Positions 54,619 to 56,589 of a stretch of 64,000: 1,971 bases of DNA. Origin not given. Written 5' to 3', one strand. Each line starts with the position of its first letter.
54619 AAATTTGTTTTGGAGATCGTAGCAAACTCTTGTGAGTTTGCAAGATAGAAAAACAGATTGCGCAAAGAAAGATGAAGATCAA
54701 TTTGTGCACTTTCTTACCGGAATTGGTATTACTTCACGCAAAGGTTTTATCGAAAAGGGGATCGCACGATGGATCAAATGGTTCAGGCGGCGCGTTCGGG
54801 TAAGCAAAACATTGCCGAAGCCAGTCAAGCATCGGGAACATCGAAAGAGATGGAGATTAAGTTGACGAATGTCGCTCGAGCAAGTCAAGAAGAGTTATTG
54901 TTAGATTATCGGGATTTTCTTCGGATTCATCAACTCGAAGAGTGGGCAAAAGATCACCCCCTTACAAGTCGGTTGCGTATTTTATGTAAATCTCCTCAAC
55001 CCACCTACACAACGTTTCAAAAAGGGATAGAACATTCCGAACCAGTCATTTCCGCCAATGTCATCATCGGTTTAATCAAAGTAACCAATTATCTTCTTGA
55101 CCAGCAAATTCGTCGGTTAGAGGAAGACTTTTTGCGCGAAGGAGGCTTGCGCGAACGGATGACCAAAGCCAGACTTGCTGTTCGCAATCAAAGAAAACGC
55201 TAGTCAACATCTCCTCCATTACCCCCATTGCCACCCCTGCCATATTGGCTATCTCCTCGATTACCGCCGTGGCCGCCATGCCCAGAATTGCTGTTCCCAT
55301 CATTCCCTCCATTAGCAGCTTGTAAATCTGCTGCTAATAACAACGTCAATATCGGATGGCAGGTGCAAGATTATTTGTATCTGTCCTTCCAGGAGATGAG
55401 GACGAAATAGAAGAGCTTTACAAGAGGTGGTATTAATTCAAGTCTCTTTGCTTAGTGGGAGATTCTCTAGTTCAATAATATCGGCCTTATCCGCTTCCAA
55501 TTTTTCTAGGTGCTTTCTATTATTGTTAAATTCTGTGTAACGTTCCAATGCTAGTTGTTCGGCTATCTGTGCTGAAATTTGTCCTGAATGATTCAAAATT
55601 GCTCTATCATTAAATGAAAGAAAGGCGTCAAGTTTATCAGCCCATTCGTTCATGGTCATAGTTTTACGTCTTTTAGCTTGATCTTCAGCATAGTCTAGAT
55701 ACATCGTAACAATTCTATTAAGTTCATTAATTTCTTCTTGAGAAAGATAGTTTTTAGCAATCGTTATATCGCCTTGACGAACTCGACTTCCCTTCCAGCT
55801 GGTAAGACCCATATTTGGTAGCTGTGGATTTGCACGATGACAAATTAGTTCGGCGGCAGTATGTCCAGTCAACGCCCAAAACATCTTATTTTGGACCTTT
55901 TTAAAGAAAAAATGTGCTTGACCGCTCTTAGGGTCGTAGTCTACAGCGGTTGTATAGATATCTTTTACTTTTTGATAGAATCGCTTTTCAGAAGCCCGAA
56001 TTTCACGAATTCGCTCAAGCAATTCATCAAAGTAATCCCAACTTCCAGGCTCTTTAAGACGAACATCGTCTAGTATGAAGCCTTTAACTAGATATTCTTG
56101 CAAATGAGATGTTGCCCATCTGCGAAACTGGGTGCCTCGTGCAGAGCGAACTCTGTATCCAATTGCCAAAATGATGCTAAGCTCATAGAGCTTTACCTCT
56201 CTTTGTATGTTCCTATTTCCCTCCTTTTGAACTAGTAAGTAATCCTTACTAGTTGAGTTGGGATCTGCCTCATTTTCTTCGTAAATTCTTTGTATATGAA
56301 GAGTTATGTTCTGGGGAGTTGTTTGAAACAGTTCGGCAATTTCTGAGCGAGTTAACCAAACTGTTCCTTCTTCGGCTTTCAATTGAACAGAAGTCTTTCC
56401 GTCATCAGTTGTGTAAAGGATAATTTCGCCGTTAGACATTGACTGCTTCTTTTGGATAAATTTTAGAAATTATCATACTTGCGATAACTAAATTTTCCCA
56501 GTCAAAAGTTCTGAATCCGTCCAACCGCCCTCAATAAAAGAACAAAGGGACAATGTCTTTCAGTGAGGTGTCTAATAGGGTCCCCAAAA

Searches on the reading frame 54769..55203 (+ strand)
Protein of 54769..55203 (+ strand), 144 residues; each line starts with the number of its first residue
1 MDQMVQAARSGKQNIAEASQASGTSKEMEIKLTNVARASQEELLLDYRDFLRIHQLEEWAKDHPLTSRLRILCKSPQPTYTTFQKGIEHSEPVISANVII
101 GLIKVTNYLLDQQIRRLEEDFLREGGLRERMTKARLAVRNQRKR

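Call 3: search_protein_families(library=pfam, proteins=[window:54769-55203:+], max_evalue=0.01)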
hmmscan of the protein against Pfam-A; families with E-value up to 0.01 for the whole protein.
window:54769-55203:+ (144 aa): 1 family
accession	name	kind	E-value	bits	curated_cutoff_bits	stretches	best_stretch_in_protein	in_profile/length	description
PF05635.17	23S_rRNA_IVP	-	0.00057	20.5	33.8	1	2-43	33-72/106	23S rRNA-intervening sequence protein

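Call 4: search_protein_families(library=ncbifam, proteins=[window:54769-55203:+], max_evalue=0.01)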
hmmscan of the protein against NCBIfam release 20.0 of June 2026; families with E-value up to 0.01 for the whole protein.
window:54769-55203:+ (144 aa): 2 families
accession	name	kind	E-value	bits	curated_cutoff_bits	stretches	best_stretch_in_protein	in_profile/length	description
TIGR04258.1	4helix_suffix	equivalog_domain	2.6e-21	75.3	40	1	93-140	2-49/49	four helix bundle suffix domain-containing protein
TIGR02436.1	TIGR02436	subfamily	4.4e-05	23.6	24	1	2-44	29-69/109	four helix bundle protein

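Call 100: search_protein_families(library=phrogs, proteins=[window:54769-55203:+], max_evalue=0.01)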
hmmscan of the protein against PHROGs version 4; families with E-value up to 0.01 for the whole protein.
window:54769-55203:+ (144 aa): 0 families

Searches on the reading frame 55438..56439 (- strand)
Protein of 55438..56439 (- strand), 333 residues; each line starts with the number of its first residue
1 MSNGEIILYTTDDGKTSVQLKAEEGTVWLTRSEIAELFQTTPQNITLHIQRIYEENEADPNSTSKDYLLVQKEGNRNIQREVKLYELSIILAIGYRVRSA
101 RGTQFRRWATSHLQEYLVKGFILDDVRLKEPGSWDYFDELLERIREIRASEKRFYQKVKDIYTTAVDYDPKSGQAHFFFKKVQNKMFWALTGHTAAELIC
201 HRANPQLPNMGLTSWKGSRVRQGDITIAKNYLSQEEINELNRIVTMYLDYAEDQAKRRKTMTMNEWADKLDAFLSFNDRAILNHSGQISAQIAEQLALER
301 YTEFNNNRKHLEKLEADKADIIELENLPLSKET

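Call 3: search_protein_families(library=pfam, proteins=[window:55438-56439:-], max_evalue=0.01)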
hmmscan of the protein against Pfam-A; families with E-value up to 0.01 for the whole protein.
window:55438-56439:- (333 aa): 1 family
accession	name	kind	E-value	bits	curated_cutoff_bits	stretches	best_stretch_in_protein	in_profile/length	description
PF13310.11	Virulence_RhuM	-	3.4e-112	374.3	33.7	1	62-310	1-250/252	Virulence protein RhuM family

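Call 4: search_protein_families(library=ncbifam, proteins=[window:55438-56439:-], max_evalue=0.01)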
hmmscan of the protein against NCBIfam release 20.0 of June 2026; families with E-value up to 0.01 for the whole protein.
window:55438-56439:- (333 aa): 0 families

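Call 100: search_protein_families(library=phrogs, proteins=[window:55438-56439:-], max_evalue=0.01)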
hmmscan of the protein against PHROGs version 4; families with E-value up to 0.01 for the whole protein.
window:55438-56439:- (333 aa): 2 families
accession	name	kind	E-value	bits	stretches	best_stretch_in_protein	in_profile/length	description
phrog_2011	-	transcription regulation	0.0028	18.4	1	15-111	12-104/275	anti-repressor Ant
phrog_5060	-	transcription regulation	0.0096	16.9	0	17-117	16-113/224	anti-repressor Ant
